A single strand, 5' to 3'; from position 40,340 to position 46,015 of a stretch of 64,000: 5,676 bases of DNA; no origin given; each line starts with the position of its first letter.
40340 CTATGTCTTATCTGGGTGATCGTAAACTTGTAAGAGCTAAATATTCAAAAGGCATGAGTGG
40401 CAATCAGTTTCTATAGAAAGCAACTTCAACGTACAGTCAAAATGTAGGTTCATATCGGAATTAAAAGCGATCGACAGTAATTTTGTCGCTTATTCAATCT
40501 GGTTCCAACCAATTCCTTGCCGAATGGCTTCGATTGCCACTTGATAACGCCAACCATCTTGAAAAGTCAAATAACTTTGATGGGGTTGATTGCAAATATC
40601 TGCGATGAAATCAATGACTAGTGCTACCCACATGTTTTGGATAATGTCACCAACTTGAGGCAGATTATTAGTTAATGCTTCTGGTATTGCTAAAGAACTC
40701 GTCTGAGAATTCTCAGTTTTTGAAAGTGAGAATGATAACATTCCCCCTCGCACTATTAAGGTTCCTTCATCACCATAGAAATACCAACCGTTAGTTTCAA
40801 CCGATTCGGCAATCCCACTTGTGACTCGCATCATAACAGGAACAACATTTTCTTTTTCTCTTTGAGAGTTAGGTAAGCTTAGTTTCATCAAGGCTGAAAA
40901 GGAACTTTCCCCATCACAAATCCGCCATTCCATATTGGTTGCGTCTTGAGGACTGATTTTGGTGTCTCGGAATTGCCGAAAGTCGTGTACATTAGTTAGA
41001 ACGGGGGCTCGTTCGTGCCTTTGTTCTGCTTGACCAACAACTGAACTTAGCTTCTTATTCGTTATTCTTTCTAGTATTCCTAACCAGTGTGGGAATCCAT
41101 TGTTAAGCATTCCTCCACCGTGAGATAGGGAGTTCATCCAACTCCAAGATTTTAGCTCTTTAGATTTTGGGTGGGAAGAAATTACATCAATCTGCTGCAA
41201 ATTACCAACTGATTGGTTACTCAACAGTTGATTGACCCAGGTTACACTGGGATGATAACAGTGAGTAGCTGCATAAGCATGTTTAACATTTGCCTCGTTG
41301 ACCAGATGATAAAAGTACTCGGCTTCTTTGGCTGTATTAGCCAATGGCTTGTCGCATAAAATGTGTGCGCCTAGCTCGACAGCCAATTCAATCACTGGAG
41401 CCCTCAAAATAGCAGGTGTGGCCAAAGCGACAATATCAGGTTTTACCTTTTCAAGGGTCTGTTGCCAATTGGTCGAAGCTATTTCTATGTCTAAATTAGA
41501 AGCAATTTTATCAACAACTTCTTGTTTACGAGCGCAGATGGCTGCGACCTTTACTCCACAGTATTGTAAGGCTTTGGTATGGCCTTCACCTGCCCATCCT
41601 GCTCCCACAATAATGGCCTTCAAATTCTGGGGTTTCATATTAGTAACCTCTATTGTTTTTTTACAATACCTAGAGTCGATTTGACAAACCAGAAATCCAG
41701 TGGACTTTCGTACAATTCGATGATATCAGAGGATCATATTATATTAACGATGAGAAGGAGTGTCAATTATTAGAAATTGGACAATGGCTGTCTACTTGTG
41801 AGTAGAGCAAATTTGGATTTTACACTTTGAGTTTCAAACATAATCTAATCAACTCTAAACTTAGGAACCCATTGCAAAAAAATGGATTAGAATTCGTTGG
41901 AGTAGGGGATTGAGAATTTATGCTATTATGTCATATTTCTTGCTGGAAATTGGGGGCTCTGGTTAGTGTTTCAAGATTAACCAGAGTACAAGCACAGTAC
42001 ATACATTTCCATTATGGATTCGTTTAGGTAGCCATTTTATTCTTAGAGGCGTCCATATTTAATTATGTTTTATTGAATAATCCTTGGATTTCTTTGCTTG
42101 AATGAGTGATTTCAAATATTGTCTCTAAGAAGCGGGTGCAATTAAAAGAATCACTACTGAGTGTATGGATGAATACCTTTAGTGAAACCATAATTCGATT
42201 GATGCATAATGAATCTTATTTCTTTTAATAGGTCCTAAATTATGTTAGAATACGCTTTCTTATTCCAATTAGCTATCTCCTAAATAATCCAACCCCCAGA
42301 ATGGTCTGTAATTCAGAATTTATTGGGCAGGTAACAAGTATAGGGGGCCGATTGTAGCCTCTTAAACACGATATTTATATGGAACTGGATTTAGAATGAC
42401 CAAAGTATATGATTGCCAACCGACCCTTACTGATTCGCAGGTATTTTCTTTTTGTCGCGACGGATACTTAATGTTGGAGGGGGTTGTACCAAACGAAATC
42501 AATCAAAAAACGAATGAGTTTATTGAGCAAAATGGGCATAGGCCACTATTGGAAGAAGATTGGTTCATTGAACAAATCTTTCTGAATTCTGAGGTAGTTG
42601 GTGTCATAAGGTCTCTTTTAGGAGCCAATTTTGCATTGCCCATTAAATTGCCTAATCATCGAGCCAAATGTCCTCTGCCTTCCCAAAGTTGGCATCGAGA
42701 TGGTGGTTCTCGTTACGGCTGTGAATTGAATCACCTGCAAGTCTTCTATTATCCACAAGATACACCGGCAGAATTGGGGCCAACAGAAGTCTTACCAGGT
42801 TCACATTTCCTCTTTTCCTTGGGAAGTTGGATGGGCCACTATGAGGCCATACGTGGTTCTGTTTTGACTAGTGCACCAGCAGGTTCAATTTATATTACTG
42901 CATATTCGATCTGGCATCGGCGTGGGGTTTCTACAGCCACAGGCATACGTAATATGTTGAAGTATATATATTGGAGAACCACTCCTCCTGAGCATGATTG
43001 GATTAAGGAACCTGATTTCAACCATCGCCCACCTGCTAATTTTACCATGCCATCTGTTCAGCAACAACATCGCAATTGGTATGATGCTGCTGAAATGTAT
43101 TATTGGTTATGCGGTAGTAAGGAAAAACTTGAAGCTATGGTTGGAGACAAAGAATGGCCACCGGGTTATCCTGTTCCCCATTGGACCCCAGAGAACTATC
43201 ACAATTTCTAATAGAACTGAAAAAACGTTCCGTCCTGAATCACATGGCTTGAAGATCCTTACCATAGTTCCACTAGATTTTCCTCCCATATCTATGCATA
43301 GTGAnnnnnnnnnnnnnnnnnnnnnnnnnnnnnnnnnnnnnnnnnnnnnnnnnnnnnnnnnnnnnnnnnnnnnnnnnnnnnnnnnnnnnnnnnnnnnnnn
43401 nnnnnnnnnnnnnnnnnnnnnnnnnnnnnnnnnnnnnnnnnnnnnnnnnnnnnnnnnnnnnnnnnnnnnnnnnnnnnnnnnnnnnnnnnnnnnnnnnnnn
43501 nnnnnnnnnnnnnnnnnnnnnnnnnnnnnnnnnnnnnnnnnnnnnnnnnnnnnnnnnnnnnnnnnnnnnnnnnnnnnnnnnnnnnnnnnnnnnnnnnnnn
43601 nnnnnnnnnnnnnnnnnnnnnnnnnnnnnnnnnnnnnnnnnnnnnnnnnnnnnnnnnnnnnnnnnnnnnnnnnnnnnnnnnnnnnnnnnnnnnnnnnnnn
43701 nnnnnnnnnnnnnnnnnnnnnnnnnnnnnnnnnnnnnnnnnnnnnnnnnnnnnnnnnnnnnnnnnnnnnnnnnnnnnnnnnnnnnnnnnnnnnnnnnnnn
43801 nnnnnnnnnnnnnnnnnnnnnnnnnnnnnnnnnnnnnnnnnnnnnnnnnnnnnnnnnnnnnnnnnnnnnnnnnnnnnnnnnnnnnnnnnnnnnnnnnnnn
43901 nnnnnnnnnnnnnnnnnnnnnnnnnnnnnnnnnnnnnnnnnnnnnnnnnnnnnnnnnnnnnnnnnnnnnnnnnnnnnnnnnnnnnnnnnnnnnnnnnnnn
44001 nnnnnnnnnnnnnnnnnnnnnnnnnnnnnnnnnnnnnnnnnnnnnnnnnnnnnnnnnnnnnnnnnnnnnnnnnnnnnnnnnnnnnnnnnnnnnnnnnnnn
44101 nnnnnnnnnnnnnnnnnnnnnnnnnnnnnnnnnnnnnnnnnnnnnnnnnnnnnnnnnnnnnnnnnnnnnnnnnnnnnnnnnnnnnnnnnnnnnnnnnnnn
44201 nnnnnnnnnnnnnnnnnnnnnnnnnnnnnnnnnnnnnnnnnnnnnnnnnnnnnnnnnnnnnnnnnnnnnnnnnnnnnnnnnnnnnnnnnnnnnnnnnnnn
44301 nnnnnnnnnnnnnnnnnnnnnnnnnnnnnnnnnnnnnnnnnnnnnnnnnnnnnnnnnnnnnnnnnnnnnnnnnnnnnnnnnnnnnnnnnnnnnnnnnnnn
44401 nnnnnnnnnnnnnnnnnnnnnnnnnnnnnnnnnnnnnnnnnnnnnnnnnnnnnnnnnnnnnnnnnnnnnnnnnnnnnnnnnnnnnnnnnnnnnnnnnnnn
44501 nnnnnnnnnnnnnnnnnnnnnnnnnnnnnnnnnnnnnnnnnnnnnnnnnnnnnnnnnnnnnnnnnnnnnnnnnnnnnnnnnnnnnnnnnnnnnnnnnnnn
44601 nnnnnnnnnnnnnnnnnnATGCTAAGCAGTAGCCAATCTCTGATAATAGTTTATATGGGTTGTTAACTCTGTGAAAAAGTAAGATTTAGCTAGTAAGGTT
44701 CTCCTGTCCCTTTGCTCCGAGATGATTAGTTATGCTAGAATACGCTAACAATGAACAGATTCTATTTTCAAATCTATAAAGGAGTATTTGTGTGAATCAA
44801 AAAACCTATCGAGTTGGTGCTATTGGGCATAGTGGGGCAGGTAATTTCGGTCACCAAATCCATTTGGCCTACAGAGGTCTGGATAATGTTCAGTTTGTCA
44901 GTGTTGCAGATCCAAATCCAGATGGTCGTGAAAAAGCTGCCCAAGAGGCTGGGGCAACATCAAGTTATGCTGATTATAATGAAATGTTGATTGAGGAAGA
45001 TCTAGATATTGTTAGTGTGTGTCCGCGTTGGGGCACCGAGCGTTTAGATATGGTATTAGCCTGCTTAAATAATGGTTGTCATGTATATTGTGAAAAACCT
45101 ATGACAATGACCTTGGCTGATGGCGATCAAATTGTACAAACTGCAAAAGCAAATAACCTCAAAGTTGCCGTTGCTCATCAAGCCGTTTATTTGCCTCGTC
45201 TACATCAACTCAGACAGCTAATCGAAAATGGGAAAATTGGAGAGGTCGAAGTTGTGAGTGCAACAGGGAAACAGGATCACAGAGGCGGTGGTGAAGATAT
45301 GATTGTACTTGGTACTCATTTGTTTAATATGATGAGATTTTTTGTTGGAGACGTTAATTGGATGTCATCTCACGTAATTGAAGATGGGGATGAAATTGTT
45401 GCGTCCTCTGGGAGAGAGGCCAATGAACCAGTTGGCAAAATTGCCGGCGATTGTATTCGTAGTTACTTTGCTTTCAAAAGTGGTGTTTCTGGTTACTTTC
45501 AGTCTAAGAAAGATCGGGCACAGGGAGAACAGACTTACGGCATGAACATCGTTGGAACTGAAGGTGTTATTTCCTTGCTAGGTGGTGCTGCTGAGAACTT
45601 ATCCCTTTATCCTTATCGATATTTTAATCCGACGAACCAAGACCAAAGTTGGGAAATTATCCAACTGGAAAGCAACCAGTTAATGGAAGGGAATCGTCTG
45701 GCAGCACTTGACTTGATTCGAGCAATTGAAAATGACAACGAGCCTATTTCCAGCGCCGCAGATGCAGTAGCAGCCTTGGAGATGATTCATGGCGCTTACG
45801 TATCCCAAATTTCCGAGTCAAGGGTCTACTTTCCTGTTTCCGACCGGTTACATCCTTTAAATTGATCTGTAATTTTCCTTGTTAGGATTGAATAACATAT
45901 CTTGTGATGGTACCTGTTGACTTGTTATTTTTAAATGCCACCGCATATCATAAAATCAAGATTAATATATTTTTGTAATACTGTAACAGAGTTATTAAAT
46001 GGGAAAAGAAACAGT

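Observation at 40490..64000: Paralog-rich oxygenase/oxidoreductase island: 6 PhyH, 5 Gfo/Idh/MocA, TauD, fatty-acid hydroxylase, sulfatase, cupin, MDR alcohol dehydrogenase, MFS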

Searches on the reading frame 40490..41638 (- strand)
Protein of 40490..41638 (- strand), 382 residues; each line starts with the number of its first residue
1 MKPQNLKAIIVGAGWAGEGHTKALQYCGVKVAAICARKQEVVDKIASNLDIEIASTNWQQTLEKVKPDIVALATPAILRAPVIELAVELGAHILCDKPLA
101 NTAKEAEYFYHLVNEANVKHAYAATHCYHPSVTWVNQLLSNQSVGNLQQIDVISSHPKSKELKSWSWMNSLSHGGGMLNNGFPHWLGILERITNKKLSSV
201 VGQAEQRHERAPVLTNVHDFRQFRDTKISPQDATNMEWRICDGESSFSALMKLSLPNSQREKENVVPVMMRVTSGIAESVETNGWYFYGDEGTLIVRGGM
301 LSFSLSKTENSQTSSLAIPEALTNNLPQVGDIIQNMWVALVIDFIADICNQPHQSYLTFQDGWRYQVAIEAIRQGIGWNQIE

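Call 4: search_protein_families(library=pfam, proteins=[window:40490-41638:-], max_evalue=0.01)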
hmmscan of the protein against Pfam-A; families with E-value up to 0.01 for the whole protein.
window:40490-41638:- (382 aa): 5 families
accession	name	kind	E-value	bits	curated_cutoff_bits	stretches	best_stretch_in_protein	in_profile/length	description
PF01408.29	GFO_IDH_MocA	-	5.1e-17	63.1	24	1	7-119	2-115/120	Oxidoreductase family, NAD-binding Rossmann fold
PF22725.1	GFO_IDH_MocA_C3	-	1.1e-06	29.1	27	1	135-217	4-79/124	GFO/IDH/MocA C-terminal domain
PF01488.26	Shikimate_DH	-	0.00064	20.2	24.3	1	5-74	12-83/138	Shikimate / quinate 5-dehydrogenase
PF03807.23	F420_oxidored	-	0.0017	19.3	21.6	1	9-76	4-69/94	NADP oxidoreductase coenzyme F420-dependent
PF22685.1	Gal80p_C-like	-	0.0037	17.9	29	0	130-212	1-86/152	Gal80p, C-terminal domain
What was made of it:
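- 40490..41638 (-): Gfo1: Gfo/Idh/MocA NAD(P)-dependent oxidoreductase, its own transcription unit. PF01408 63 bits and PF22725 (call 4).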

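Call 42: search_protein_families(library=ncbifam, proteins=[window:40490-41638:-], max_evalue=0.001)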
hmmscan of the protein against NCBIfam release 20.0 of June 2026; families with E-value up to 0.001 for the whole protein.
window:40490-41638:- (382 aa): 8 families
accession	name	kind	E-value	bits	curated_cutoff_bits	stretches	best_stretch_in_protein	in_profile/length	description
TIGR04380.1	myo_inos_iolG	equivalog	3.3e-20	72.2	355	1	7-209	3-201/330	inositol 2-dehydrogenase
NF052479.1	LevoglcsnDh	equivalog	1.3e-17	63.5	650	1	32-179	39-188/386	levoglucosan dehydrogenase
NF040723.1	UDP-GlcNAcDh_Arch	equivalog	1.2e-12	48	450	1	6-150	1-144/302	UDP-N-acetylglucosamine 3-dehydrogenase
NF041392.1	XylDh_Gfo6_Halo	equivalog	1.2e-08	34.2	350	1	8-152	19-168/350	D-xylose 1-dehydrogenase Gfo6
NF008607.0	PRK11579.1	subfamily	1.5e-06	27.4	330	1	5-186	4-182/346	oxidoreductase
NF058561.1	BT_2158_fam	equivalog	4.8e-06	25.4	750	1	9-157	37-187/487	glycoside 3-dehydrogenase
NF058563.1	BT_2159_fam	equivalog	8.6e-06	25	650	1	7-152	2-148/350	disaccharide 3-dehydrogenase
NF052679.1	InsChiInosDhIolG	equivalog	0.00023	20.3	540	1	6-108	3-108/343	bifunctional inositol 2-dehydrogenase/D-chiro-inositol 1-dehydrogenase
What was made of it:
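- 40490..41638 (-): No NCBIfam equivalog reaches its cutoff (call 42).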

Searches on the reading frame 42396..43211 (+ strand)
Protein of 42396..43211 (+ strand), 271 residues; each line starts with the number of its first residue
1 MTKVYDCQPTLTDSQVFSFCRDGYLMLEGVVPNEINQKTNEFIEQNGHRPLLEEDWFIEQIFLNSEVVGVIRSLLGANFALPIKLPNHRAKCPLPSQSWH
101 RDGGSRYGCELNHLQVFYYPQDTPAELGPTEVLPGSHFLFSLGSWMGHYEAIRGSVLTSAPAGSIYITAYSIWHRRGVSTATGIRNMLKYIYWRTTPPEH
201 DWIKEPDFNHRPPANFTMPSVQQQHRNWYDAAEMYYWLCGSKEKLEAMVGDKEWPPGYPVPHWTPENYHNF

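Call 4: search_protein_families(library=pfam, proteins=[window:42396-43211:+], max_evalue=0.01)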
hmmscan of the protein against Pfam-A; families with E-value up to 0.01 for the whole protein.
window:42396-43211:+ (271 aa): 1 family
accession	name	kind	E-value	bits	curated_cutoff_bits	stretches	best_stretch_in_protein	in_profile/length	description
PF05721.19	PhyH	-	0.00012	22.9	22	1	53-137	56-150/213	Phytanoyl-CoA dioxygenase (PhyH)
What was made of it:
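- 42396..43211 (+): PhyH1: weak PhyH-like 2OG/Fe(II) oxygenase, first gene of the co-directional PhyH1-MFS-Gfo2 group. PF05721 22.9 bits against a cutoff of 22 (call 4).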

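Call 42: search_protein_families(library=ncbifam, proteins=[window:42396-43211:+], max_evalue=0.001)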
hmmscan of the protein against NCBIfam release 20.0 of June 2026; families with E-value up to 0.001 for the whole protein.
window:42396-43211:+ (271 aa): 0 families

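Call 76: search_solved_structures(query=window:42396-43211:+, max_evalue=1)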
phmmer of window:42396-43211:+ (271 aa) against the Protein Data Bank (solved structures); distinct sequences matched with E-value up to 1: 4.
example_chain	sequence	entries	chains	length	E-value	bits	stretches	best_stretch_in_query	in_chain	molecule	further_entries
2mb7_A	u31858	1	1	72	0.53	12.6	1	87-121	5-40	Methyl-CpG-binding domain protein 3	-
6cc8_A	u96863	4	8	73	0.55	12.5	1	87-121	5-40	Methyl-CpG-binding domain protein 3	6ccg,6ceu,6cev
9xv6_A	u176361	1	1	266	0.73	12.1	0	117-157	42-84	C3 cluster PET hydrolase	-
9um7_A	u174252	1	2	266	0.82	11.9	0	117-159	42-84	Cutinase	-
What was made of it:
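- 42396..43211 (+): No PDB sequence hit (call 76).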

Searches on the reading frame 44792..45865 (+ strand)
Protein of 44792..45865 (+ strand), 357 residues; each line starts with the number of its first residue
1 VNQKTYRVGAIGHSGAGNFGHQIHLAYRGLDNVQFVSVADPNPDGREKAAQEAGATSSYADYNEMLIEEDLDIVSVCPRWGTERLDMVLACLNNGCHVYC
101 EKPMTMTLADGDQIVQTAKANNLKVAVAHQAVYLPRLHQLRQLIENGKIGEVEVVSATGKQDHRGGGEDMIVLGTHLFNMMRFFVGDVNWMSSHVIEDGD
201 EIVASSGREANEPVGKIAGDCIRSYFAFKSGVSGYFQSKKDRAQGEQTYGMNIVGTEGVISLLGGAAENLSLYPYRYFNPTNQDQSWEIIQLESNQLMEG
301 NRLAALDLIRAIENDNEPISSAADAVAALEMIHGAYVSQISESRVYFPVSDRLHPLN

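Call 4: search_protein_families(library=pfam, proteins=[window:44792-45865:+], max_evalue=0.01)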
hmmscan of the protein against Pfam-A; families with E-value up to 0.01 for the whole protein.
window:44792-45865:+ (357 aa): 4 families
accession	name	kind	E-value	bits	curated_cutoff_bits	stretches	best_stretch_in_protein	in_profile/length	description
PF01408.29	GFO_IDH_MocA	-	4.4e-21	76.2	24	1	15-129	7-120/120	Oxidoreductase family, NAD-binding Rossmann fold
PF02894.22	GFO_IDH_MocA_C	-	1.1e-10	42.1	22.9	1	141-341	1-212/218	Oxidoreductase family, C-terminal alpha/beta domain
PF22725.1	GFO_IDH_MocA_C3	-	4.8e-08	33.5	27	1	138-260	2-123/124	GFO/IDH/MocA C-terminal domain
PF03807.23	F420_oxidored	-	0.0086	17.1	21.6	0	15-78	6-69/94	NADP oxidoreductase coenzyme F420-dependent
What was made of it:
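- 44792..45865 (+): Gfo2: Gfo/Idh/MocA oxidoreductase. PF01408 76 bits and PF02894 (call 4).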

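Call 42: search_protein_families(library=ncbifam, proteins=[window:44792-45865:+], max_evalue=0.001)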
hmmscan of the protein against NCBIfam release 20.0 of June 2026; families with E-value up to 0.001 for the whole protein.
window:44792-45865:+ (357 aa): 9 families
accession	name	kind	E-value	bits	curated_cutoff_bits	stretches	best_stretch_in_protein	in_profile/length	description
NF040723.1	UDP-GlcNAcDh_Arch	equivalog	4.9e-24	85.4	450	1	12-331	4-293/302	UDP-N-acetylglucosamine 3-dehydrogenase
TIGR04380.1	myo_inos_iolG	equivalog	2.3e-20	72.8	355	1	11-338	4-322/330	inositol 2-dehydrogenase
NF052479.1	LevoglcsnDh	equivalog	2.5e-15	56.1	650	1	37-165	40-167/386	levoglucosan dehydrogenase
NF041392.1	XylDh_Gfo6_Halo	equivalog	7.5e-13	48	350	1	53-344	65-347/350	D-xylose 1-dehydrogenase Gfo6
NF052679.1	InsChiInosDhIolG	equivalog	1e-12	47.7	540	1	7-187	4-187/343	bifunctional inositol 2-dehydrogenase/D-chiro-inositol 1-dehydrogenase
NF058561.1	BT_2158_fam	equivalog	1e-08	34.2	750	1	28-158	52-183/487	glycoside 3-dehydrogenase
NF007574.0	PRK10206.1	equivalog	2.3e-08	33.5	352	1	56-154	51-149/345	oxidoreductase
NF058563.1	BT_2159_fam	equivalog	2.7e-08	33.2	650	1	12-156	4-147/350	disaccharide 3-dehydrogenase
NF008607.0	PRK11579.1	subfamily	5.4e-08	32.2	330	1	6-155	5-148/346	oxidoreductase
